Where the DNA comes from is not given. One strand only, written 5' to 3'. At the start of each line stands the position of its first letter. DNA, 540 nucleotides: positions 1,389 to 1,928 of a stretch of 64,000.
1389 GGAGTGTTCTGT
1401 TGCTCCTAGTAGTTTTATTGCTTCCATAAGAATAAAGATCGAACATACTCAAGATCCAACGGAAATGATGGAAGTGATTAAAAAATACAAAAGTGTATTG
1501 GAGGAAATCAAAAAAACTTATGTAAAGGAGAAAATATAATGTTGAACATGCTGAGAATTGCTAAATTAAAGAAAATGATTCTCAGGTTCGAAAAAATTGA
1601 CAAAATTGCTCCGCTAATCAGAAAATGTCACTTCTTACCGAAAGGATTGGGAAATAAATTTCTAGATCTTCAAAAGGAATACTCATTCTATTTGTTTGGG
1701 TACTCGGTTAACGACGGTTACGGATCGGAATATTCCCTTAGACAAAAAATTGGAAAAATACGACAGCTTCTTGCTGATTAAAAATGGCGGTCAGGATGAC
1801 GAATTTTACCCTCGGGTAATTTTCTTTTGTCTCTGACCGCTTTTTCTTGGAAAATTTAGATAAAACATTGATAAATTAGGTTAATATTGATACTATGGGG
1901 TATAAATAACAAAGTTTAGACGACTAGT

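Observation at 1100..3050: Cluster of duplicated small-ORF modules (promoter, two small ORFs, structured terminator) plus tiny TM peptides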

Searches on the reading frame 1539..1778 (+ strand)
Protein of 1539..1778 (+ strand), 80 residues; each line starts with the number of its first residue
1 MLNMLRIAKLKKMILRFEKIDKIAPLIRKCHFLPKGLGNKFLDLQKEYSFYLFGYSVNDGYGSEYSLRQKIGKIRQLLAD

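Call 12: search_protein_families(library=pfam, max_evalue=1, proteins=[window:1539-1778:+])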
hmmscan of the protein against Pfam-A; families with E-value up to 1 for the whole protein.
window:1539-1778:+ (80 aa): 0 families

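Call 13: search_protein_families(library=phrogs, max_evalue=1, proteins=[window:1539-1778:+])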
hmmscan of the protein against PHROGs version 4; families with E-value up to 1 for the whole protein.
window:1539-1778:+ (80 aa): 0 families

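Call 14: find_homologous_proteins(query=window:1539-1778:+, max_evalue=0.01)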
Query window:1539-1778:+ (80 aa): 1 proteins with E <= 0.01 among 1 candidates.
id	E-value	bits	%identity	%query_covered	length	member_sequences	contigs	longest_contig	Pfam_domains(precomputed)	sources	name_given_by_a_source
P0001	3.0e-43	163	100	96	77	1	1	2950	-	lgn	-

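Call 45: predict_structure(alignment_id=A5)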
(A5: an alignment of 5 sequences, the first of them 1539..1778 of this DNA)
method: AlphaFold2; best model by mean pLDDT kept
length: 80 residues; sequences in the alignment: 5
mean_pLDDT: 67.2   pTM: 0.47
mean pLDDT of the five models: 67.2, 63.1, 58.4, 57.4, 57.0
residues with pLDDT >= 90: 0; 70-90: 29; 50-70: 48; < 50: 3
segments of 3 or more residues with pLDDT < 50: 56-58
pLDDT, mean of each block of 10 residues (from residue 1): 68 71 68 62 70 56 71 72
secondary structure, 60 per line:
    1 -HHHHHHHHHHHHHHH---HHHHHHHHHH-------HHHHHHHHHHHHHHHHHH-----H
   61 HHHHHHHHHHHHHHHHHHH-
elements in order: H2-16 H20-29 H37-54 H60-79

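Call 50: fold_search(model_id=the predicted structure, library=pdb)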
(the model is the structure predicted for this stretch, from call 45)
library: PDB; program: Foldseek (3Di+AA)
matches with E <= 10: 96; with E <= 0.001: 0
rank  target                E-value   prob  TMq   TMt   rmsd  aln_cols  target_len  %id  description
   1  7zly                  2.4e+00  0.20  0.40  0.13   5.7        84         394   11  Crystal structure of human GPCR Niacin receptor (HCA2) expressed from Spodoptera frugiperda (released 2023-04-12)
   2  6wz7_A                2.4e+00  0.14  0.36  0.29   8.3        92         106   10  Mn-bound structure of a TriCyt3 variant (released 2020-09-16)
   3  4xef_D                2.5e+00  0.47  0.54  0.35   6.0       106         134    9  Pyk2-FAT complexed with Leupaxin LD motif LD1 (released 2015-12-23)
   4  8sjf                  2.7e+00  0.33  0.51  0.39   7.1       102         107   11  Apo Structure of Computationally Designed Homotrimer Tet4 (released 2023-07-05)
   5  9jg7_A                2.7e+00  0.25  0.44  0.35   7.0        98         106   13  Artificial serine-dependent beta-lactamase, S2 (released 2025-09-10)
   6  3u3f_C                2.8e+00  0.51  0.57  0.39   5.3       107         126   10  Structural basis for the interaction of Pyk2 PAT domain with paxillin LD motifs (released 2012-10-24)
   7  3m15_A                3.0e+00  0.25  0.45  0.35   6.4        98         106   12  A Zn-mediated asymmetric trimer of a cytochrome cb562 variant (D74A-RIDC1) (released 2011-01-12)
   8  6ldg_A                3.2e+00  0.20  0.44  0.35   7.1        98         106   13  Crystal structure of the Zn-directed tetramer of the engineered cyt cb 562 variant, C96I AB5 (released 2021-03-03)
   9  8sjg_A                3.4e+00  0.25  0.47  0.36   7.2        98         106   11  Zn-Bound Structure of Computationally Designed Homotrimer Tet4 (released 2023-07-05)
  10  6ai5_A                3.4e+00  0.15  0.39  0.32   6.0        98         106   12  Disulfide-free, Zn-directed tetramer of the engineered cyt cb562 variant, C96T/A104AB3 (released 2019-09-11)
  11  7sgz_B                3.4e+00  0.15  0.42  0.16   4.8        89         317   20  Structure of the yeast Rad24-RFC loader bound to DNA and the closed 9-1-1 clamp (released 2022-03-23)
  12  6wyu_A                3.4e+00  0.12  0.38  0.31   8.3        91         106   10  Crystallographic trimer of metal-free TriCyt2 (released 2020-09-16)
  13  7bww_B                3.5e+00  0.14  0.42  0.39   5.5        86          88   12  Structure of the engineered metallo-Diels-Alderase DA7 W16S (released 2021-04-21)
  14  5l31_C                3.8e+00  0.18  0.43  0.35   6.5        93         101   13  Crystal structure of an engineered metal-free RIDC1 variant containing five disulfide bonds. (released 2016-11-09)
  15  6ot7_A                3.8e+00  0.18  0.44  0.34   6.5        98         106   13  Bimetallic dodecameric cage design 3 (BMC3) from cytochrome cb562 (released 2020-01-29)
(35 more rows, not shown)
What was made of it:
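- Tried and rejected: It was poor (pLDDT 67) and its Foldseek matches were meaningless (calls 45, 50).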

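Call 73: search_protein_representatives(alignment_id=A5)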
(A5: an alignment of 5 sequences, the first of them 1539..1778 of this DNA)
Query: 5 sequences, 120 profile positions. Proteins with E-value up to 0.001 (for the whole library): 13; up to 1e-10: 5; up to 1e-30: 0. The best 13 are listed.
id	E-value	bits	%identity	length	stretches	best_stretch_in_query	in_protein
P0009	8.9e-29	116.3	-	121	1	3-115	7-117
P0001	9.7e-22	93.6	-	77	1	28-114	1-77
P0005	1.5e-20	89.8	-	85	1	29-114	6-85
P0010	9.8e-13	64.5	-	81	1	21-113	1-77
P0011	8.3e-11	58.3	-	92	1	20-119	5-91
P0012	8.1e-07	45.4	-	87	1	27-113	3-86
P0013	1.8e-06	44.3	-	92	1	26-115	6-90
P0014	1.6e-05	41.2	-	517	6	54-114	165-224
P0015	7.2e-05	39.1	-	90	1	26-114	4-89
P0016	9.2e-05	38.8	-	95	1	28-111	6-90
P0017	4.1e-04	36.7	-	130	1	7-114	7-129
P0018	4.3e-04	36.6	-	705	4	31-104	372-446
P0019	5.1e-04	36.4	-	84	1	29-112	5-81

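Call 75: find_encoding_contigs(protein=P0015, flank=4000, max_places=3)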
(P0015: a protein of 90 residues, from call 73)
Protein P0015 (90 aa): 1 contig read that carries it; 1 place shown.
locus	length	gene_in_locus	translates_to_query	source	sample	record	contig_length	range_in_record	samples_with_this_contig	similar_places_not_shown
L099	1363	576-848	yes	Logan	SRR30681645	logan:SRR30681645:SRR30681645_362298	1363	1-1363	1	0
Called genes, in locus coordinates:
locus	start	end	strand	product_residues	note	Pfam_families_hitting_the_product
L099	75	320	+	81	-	-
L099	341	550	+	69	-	-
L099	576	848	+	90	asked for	-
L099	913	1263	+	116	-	-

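Call 76: find_encoding_contigs(protein=P0017, flank=4000, max_places=3)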
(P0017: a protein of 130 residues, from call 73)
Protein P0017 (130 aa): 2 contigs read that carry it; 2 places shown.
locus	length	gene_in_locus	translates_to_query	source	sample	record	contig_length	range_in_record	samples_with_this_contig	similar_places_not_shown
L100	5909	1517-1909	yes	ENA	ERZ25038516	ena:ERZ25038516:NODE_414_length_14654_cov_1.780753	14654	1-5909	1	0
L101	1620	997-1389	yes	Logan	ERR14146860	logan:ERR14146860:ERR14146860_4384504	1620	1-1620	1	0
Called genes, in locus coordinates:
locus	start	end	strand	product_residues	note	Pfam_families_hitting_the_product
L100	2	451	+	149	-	?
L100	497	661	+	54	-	-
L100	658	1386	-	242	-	PF02673:BacA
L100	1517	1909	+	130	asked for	-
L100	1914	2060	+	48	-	-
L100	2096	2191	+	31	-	-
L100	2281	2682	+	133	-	-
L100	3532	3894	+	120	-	-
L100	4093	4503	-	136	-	PF00380:Ribosomal_S9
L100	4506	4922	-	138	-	PF00572:Ribosomal_L13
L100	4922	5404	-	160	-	PF01196:Ribosomal_L17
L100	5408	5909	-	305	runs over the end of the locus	PF01193:RNA_pol_L, PF13656:RNA_pol_L_2 (faint), PF01000:RNA_pol_A_bac, PF03118:RNA_pol_A_CTD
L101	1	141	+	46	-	?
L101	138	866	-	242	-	PF02673:BacA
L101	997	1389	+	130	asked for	-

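Call 80: search_protein_families(library=padloc, max_evalue=1, proteins=[window:1539-1778:+, P0017])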
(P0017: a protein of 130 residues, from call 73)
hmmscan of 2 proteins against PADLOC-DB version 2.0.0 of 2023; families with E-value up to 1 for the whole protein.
window:1539-1778:+ (80 aa): 0 families

P0017 (130 aa): 1 family
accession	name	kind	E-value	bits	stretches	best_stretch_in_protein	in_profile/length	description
PDLC00060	DruK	-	0.0094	13.3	1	71-114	235-278/347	PD-(D/E)XK nuclease superfamily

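Call 81: search_protein_families(library=ncbifam, max_evalue=1, proteins=[window:1539-1778:+, P0017])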
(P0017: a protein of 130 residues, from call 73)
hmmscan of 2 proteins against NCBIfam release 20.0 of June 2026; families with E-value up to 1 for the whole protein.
window:1539-1778:+ (80 aa): 0 families

P0017 (130 aa): 0 families

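Call 87: find_encoding_contigs(protein=P0012, flank=4000, max_places=2)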
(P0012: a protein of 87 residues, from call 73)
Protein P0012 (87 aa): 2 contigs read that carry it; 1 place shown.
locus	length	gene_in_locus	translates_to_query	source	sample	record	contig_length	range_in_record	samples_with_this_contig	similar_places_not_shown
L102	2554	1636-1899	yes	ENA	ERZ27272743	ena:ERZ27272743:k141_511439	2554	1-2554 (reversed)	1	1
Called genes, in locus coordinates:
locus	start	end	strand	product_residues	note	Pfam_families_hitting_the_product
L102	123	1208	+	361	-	PF00665:rve (weak), PF13683:rve_3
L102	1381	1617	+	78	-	-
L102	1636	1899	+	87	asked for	-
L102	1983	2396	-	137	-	PF00380:Ribosomal_S9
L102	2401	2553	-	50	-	?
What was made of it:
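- One relative, L102, has an rve-family transposase in the gap (call 87).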

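Call 88: find_encoding_contigs(protein=P0013, flank=4000, max_places=2)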
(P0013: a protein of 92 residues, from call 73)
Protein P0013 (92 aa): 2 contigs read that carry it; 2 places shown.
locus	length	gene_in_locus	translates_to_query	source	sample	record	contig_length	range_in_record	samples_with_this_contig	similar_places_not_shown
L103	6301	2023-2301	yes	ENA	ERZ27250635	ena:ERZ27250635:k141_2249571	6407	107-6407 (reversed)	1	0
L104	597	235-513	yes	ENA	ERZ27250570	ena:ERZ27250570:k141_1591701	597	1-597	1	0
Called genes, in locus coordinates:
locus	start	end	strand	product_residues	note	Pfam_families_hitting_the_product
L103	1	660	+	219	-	?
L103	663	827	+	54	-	-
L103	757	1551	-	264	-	PF02673:BacA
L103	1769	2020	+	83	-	-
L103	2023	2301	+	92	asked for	-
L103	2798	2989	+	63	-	-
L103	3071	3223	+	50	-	-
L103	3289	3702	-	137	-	PF00380:Ribosomal_S9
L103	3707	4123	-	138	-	PF00572:Ribosomal_L13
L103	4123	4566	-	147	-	PF01196:Ribosomal_L17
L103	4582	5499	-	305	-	PF01193:RNA_pol_L, PF01000:RNA_pol_A_bac, PF03118:RNA_pol_A_CTD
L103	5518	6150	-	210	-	PF00163:Ribosomal_S4, PF01479:S4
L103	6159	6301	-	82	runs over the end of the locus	?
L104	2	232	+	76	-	?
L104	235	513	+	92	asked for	-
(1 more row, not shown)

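Call 89: find_encoding_contigs(protein=P0016, flank=4000, max_places=2)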
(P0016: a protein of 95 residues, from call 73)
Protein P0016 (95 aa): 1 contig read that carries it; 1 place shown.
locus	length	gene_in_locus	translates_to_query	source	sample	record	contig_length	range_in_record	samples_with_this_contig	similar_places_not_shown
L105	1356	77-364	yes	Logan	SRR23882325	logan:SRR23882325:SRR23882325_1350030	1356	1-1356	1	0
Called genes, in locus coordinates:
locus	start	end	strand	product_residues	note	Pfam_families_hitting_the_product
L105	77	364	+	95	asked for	-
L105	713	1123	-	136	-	PF00380:Ribosomal_S9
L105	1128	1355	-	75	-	?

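Call 90: find_encoding_contigs(protein=P0011, flank=4000, max_places=2)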
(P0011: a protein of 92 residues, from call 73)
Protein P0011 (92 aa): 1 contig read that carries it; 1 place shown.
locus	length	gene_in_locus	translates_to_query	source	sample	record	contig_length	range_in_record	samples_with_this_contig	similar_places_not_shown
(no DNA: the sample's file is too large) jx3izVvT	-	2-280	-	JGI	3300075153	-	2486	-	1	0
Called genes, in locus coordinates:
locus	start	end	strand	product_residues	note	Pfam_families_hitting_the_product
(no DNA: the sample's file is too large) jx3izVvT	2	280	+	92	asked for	?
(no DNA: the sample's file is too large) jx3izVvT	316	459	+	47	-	-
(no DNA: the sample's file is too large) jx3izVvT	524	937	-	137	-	PF00380:Ribosomal_S9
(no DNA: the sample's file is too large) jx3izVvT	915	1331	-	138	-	PF00572:Ribosomal_L13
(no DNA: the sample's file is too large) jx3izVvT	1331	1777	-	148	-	PF01196:Ribosomal_L17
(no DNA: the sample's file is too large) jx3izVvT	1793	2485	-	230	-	?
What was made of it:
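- All homologs sit at the same chromosomal site (calls 75, 76, 87-90).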

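Call 94: search_solved_structures(query=A14, max_evalue=10)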
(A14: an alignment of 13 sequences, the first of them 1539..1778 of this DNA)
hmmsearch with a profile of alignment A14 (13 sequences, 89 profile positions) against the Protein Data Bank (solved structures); distinct sequences matched with E-value up to 10: 18.
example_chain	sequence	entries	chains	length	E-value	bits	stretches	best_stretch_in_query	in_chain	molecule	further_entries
8ip8_bl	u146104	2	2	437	0.097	16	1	21-79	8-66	eukaryotic release factor 1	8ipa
22xc_A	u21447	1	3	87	0.1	15.9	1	14-41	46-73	dCX001 binder antagonist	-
2l69_A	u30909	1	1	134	0.11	15.9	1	16-75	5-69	Rossmann 2x3 fold protein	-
9j8g_A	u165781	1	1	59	0.18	15.2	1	22-54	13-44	Z-DNA-binding protein 1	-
1j75_A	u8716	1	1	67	0.24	14.8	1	22-54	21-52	Tumor Stroma and Activated Macrophage Protein DLM-1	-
2mq6_A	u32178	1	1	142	0.29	14.5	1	21-80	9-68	Eukaryotic peptide chain release factor subunit 1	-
2lgt_A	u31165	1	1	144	0.29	14.5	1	21-80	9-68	Eukaryotic peptide chain release factor subunit 1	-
2llx_A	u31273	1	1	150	0.32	14.4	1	21-80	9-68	Eukaryotic peptide chain release factor subunit 1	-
2mq9_A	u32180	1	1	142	0.38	14.1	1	21-80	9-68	Eukaryotic peptide chain release factor subunit 1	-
8a3k_UNK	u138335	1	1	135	1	12.7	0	23-42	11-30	sc-apCC-4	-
2heo_A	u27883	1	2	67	1.4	12.3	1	28-54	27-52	Z-DNA binding protein 1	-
7dww_B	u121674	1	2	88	1.5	12.2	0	24-65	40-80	msDPBB_sym2 protein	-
2nra_C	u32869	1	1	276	3.4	11.1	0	30-68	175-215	PI protein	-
1td6_A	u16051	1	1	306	4.3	10.8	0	44-88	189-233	Hypothetical protein MG237 homolog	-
9r1j_A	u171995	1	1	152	7.7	10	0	24-42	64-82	sc-apCC-4-NR-1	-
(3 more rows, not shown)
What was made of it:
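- On Type II toxin-antitoxin: The PDB profile search found nothing (call 94).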

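Call 100: predict_structure(alignment_id=A14)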
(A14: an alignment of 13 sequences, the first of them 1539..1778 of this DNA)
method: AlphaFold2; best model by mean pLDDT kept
length: 80 residues; sequences in the alignment: 13
mean_pLDDT: 90.5   pTM: 0.78
mean pLDDT of the five models: 90.5, 90.5, 90.4, 90.3, 84.7
residues with pLDDT >= 90: 55; 70-90: 23; 50-70: 2; < 50: 0
segments of 3 or more residues with pLDDT < 50: none
pLDDT, mean of each block of 10 residues (from residue 1): 92 93 91 94 93 77 91 93
secondary structure, 60 per line:
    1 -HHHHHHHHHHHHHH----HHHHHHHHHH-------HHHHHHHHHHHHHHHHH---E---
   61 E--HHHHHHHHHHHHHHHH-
elements in order: H2-15 H20-29 H37-53 H64-79
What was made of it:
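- AF2 gives pLDDT 90.5 for p80 (call 100).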

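Call 102: fold_search(model_id=the predicted structure, library=pdb)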
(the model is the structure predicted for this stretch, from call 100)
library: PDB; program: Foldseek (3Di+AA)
matches with E <= 10: 12; with E <= 0.001: 0
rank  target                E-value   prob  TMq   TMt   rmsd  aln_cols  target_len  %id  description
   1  6a3l_A                3.9e+00  0.10  0.35  0.25   8.1        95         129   14  Crystal structure of cytochrome c' from Shewanella violacea DSS12 (released 2019-06-12)
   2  9png_A                4.4e+00  0.13  0.41  0.32   7.9        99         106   12  Co-bound structure of the H77C variant of TriCyt2 (released 2025-10-22)
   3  7vrb_D                4.6e+00  0.12  0.39  0.32   8.2        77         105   18  Structure of the Human BRG1/SS18 complex (released 2022-05-25)
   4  8r5w_G                5.8e+00  0.08  0.33  0.27   7.6        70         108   10  Crystal structure of the three anaphylatoxin-like modules in fibulin-2 (released 2024-07-10)
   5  7dmf                  7.3e+00  0.14  0.53  0.26   4.4        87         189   13  A de novo protein that rigidly extends the structure of tVHS-like domain in tepsin with a new designed domain (released 2021-12-08)
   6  9oa2_Z                7.3e+00  0.05  0.29  0.23   8.2        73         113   11  Ecoli DnaB helicase and Phage Lambda loader P with ADP-Mg in a 6:6 stoichiometry ratio. (released 2025-07-16)
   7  3t4a_G                7.7e+00  0.10  0.41  0.47   7.5        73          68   11  Structure of a truncated form of Staphylococcal Complement Inhibitor B bound to human C3c at 3.4 Angstrom resolution (released 2011-11-23)
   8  5lp0_C                8.1e+00  0.04  0.26  0.17   9.1        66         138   20  CRYSTAL STRUCTURE OF THE ZEBRA FISH ENTH DOMAIN FROM EPSIN1 IN 1.41 ANGSTROM RESOLUTION (released 2016-10-05)
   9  6wvt_K                8.1e+00  0.04  0.28  0.15  11.3        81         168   17  Structural basis of alphaE-catenin - F-actin catch bond behavior (released 2020-10-07)
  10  4ok0_A                8.1e+00  0.02  0.20  0.11  10.5        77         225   16  Crystal structure of putative nucleotidyltransferase from H. pylori (released 2014-04-09)
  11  8sjh_C                9.6e+00  0.07  0.40  0.31   7.9        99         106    9  Zn-Bound Structure of Computationally Designed Homotrimer TP1 (released 2023-07-05)
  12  7dgy                  9.6e+00  0.03  0.27  0.22  13.8        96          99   14  De novo designed protein H4C2R (released 2021-12-15)
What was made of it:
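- A confident p80 model has no neighbour among solved structures, best E 3.9 (calls 100, 102).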
